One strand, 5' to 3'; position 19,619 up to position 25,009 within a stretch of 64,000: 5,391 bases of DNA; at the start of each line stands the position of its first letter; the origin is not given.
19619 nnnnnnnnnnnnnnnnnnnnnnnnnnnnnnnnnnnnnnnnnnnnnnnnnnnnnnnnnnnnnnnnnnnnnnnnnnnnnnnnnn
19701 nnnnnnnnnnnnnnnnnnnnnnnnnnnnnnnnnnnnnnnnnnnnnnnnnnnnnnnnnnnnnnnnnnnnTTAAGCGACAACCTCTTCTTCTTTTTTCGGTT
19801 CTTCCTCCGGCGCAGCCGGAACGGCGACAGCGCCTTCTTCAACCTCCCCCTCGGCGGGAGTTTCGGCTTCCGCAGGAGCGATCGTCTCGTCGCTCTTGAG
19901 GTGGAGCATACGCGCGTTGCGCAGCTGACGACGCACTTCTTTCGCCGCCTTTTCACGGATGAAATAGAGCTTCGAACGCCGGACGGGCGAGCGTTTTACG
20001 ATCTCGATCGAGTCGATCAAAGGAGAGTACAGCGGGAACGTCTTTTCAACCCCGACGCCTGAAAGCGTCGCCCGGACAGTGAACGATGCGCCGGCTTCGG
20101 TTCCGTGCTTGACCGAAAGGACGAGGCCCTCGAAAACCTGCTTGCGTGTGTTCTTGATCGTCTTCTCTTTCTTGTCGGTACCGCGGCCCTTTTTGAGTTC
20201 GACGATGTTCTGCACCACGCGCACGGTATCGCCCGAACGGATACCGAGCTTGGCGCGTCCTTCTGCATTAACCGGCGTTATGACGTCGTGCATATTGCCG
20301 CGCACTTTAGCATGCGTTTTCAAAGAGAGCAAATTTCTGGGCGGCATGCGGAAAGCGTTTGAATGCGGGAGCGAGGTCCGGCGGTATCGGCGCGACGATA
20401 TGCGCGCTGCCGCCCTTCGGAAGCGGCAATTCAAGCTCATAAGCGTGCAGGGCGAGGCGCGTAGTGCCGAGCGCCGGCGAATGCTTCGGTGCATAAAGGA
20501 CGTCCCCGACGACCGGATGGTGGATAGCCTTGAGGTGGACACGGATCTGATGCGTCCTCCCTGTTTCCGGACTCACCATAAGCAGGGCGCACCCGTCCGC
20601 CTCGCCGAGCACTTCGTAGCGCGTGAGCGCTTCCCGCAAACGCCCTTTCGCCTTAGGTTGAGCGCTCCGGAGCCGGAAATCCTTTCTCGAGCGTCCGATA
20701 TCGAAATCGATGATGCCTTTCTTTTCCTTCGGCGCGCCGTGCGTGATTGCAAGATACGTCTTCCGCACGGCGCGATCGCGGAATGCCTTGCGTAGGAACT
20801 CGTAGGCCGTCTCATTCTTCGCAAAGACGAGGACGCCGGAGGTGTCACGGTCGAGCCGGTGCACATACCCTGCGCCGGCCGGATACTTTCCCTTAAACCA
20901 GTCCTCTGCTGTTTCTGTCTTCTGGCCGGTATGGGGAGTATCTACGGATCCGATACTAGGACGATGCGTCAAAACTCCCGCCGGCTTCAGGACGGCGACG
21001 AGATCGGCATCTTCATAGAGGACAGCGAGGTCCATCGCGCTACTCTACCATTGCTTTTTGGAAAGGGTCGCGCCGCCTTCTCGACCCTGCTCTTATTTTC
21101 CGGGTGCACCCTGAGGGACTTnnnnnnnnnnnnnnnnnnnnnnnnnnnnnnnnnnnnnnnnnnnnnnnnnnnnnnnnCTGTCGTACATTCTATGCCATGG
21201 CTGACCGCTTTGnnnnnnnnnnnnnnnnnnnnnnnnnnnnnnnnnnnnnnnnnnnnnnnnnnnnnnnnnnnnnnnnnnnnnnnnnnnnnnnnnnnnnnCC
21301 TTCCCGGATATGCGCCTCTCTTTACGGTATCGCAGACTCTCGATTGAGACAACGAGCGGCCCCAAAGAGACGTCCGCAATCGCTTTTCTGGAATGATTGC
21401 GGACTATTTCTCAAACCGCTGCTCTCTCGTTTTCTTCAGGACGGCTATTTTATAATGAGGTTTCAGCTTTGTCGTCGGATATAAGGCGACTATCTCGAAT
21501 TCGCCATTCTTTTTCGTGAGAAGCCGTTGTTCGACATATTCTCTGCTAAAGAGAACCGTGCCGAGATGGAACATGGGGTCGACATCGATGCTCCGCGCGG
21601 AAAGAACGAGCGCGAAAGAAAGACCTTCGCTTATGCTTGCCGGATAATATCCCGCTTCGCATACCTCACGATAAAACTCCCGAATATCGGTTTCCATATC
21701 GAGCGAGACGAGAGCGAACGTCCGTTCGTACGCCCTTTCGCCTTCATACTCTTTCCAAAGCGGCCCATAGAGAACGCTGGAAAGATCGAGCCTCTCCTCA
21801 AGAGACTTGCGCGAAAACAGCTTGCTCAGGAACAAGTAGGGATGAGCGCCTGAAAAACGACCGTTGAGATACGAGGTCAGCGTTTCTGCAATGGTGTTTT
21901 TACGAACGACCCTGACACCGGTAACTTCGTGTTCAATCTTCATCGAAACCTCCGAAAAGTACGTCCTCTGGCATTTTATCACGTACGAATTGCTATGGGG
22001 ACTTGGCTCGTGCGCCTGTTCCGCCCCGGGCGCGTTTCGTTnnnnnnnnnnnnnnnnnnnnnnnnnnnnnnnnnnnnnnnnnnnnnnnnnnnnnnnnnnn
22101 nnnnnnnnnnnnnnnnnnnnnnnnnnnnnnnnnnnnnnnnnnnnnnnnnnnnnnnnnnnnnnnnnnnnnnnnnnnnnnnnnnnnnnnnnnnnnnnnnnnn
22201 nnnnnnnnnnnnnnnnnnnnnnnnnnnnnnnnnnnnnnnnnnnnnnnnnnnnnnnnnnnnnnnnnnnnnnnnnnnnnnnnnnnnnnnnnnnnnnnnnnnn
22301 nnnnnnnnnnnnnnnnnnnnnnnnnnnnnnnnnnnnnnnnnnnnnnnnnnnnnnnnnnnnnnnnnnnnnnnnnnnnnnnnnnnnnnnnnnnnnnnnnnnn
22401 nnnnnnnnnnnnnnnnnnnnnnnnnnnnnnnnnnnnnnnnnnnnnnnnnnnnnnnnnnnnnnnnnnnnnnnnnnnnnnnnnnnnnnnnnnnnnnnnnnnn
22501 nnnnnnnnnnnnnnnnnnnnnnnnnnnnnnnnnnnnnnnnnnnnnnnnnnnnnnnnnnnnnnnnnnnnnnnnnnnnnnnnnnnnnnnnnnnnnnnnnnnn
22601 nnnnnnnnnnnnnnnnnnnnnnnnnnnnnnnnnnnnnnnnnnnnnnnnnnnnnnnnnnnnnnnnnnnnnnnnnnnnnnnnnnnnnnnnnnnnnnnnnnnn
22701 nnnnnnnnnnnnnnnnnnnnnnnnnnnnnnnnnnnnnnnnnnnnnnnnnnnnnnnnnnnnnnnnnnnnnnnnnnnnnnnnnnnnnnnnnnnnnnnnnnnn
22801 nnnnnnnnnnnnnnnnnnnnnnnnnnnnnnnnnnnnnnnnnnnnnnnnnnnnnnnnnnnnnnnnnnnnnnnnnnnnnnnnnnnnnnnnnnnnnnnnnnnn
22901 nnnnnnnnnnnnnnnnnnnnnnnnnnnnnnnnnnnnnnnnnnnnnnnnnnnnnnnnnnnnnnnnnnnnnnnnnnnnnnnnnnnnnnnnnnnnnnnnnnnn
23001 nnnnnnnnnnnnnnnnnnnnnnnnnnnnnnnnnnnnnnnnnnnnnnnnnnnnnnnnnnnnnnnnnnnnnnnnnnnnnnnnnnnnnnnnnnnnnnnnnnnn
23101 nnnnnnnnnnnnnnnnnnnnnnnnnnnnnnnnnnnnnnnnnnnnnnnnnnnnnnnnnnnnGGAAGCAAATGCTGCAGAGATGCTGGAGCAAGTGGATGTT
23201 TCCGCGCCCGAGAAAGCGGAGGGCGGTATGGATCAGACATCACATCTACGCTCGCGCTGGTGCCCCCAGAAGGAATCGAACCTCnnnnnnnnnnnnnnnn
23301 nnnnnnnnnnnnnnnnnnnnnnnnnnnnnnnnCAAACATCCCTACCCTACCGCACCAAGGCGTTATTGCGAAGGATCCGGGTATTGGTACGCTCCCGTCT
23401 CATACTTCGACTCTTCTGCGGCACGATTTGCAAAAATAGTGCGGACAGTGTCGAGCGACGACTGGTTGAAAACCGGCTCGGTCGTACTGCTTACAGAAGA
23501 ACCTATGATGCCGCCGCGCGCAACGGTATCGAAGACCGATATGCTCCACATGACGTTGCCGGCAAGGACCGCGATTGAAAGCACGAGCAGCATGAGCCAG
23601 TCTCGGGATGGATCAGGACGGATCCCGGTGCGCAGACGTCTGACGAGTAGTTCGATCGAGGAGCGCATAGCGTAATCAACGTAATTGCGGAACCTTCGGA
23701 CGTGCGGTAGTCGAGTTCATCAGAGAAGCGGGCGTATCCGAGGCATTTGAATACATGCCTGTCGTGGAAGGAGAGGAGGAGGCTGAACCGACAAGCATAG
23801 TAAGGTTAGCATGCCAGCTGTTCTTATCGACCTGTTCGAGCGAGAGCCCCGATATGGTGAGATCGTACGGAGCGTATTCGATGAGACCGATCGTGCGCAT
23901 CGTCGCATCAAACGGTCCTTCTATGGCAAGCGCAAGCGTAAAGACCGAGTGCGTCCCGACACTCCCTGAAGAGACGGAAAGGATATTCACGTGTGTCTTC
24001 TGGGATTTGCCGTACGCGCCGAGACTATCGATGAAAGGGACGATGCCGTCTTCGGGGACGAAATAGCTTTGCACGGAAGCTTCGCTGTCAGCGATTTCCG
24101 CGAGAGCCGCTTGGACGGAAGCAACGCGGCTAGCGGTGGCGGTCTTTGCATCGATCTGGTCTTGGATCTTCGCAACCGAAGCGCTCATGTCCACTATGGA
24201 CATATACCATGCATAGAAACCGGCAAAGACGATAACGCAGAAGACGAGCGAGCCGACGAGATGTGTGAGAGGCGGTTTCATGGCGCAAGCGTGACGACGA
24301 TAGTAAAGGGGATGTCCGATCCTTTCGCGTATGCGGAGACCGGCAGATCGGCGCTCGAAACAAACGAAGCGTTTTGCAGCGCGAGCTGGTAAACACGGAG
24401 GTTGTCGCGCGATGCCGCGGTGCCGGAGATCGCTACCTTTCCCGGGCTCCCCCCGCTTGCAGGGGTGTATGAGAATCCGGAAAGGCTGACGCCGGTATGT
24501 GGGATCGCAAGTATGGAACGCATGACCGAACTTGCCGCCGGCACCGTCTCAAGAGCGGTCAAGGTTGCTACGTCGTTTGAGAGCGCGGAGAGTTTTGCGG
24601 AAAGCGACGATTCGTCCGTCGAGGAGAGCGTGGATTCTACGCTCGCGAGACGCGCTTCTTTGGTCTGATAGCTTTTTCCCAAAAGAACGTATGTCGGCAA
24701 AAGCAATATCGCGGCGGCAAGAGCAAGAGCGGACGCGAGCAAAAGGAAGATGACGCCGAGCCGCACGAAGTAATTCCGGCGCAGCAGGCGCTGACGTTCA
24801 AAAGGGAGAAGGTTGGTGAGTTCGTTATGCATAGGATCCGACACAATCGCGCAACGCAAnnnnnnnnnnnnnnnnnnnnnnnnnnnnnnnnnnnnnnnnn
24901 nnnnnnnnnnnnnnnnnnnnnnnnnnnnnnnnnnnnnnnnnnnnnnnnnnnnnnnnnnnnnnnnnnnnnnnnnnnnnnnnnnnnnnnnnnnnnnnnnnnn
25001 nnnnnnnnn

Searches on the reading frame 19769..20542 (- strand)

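Call 53: search_protein_families(library=pfam, proteins=[window:19769-20542:-], max_evalue=0.001)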
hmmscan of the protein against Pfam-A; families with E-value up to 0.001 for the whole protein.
window:19769-20542:- (257 aa): 1 family
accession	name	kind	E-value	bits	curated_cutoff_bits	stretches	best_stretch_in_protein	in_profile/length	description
PF01245.26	Ribosomal_L19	-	3.8e-25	88.4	22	1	101-204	18-107/111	Ribosomal protein L19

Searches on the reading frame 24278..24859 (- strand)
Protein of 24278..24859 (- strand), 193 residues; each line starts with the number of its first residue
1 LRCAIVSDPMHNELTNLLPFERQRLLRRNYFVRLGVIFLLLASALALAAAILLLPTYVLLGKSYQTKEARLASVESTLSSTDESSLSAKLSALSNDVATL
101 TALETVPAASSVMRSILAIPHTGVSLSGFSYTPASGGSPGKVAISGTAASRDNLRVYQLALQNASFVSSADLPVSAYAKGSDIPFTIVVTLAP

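Call 55: search_protein_families(library=pfam, proteins=[window:24278-24859:-], max_evalue=0.001)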
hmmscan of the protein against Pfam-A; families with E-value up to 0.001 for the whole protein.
window:24278-24859:- (193 aa): 1 family
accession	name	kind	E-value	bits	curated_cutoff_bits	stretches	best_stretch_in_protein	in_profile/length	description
PF05137.18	PilN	-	0.00071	20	22.8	0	120-179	11-63/78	Fimbrial assembly protein (PilN)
